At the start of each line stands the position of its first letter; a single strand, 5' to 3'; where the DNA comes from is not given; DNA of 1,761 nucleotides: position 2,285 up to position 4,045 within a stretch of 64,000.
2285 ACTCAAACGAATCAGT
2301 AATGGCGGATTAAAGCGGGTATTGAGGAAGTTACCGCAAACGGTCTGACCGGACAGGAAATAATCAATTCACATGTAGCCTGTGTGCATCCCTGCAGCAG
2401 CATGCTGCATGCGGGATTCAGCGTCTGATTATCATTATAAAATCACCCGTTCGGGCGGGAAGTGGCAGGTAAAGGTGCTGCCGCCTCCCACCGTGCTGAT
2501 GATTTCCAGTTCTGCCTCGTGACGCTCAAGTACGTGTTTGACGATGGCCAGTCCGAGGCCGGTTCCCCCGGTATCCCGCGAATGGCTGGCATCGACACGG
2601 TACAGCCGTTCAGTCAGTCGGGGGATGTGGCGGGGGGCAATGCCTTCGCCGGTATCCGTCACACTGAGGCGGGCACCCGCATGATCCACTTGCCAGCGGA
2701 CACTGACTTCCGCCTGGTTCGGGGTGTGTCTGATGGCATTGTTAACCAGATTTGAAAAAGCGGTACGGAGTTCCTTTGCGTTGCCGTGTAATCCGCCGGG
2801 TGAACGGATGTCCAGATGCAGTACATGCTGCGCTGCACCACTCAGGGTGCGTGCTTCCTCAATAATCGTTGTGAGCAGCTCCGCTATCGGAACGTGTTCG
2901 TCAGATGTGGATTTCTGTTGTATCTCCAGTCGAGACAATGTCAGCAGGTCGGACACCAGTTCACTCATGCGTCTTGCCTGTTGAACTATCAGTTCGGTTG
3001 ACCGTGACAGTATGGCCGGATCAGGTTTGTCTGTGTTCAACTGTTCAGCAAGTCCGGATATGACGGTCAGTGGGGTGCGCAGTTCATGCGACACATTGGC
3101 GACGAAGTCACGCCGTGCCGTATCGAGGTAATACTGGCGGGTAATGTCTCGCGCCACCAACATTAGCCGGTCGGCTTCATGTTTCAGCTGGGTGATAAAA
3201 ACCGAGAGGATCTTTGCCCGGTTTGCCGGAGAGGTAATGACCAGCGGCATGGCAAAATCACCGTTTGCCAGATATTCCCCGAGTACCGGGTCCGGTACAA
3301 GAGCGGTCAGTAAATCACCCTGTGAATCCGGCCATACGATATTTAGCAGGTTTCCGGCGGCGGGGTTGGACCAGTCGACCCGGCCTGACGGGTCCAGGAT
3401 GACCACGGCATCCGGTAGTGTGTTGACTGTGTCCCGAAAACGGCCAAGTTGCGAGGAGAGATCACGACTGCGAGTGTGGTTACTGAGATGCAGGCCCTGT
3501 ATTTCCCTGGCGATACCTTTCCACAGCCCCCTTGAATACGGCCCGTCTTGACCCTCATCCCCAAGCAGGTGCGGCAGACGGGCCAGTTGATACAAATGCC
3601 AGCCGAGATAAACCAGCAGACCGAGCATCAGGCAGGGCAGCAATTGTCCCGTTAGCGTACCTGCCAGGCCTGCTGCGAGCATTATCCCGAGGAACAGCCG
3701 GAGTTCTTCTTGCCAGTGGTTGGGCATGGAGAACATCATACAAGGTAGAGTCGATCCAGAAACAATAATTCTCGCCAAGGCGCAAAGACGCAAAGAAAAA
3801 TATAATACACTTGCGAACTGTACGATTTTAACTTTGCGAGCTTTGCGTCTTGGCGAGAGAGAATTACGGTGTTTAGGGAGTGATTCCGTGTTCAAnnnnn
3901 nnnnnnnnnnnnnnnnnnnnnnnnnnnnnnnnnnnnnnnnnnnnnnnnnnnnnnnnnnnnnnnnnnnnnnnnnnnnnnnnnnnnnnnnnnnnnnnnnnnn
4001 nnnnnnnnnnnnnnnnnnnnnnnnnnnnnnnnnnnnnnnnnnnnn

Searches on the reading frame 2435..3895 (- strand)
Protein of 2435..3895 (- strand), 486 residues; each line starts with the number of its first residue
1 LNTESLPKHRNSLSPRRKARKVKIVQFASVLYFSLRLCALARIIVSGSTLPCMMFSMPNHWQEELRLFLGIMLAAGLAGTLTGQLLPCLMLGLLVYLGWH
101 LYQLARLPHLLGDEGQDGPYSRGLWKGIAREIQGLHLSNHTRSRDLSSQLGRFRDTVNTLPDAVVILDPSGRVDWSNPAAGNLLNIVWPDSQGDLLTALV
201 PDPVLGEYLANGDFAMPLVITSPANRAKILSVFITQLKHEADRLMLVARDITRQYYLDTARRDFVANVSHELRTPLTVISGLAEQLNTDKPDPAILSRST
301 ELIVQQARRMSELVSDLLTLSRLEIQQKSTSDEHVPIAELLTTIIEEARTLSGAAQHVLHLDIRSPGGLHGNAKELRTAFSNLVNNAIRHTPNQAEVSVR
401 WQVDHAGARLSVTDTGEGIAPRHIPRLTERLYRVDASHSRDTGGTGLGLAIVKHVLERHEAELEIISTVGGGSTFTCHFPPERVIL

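Call 36: search_protein_families(library=pfam, proteins=[window:2435-3895:-])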
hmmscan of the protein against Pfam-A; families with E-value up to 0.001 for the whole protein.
window:2435-3895:- (486 aa): 5 families
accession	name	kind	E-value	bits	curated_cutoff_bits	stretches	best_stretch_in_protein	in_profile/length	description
PF02518.31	HATPase_c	-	4.7e-27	95.1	26.4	1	372-482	2-110/111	Histidine kinase-, DNA gyrase B-, and HSP90-like ATPase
PF00512.31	HisKA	-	5.8e-20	71.5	26.9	1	260-324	1-64/66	His Kinase A (phospho-acceptor) domain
PF11808.13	PhoR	-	1.5e-15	57.7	27.1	1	61-143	2-85/86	Phosphate regulon sensor protein PhoR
PF13581.12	HATPase_c_2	-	1.4e-08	35.3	27.4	1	371-460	27-113/127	Histidine kinase-like ATPase domain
PF14501.12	HATPase_c_5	-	0.0007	19.9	22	0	374-466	4-89/102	GHKL domain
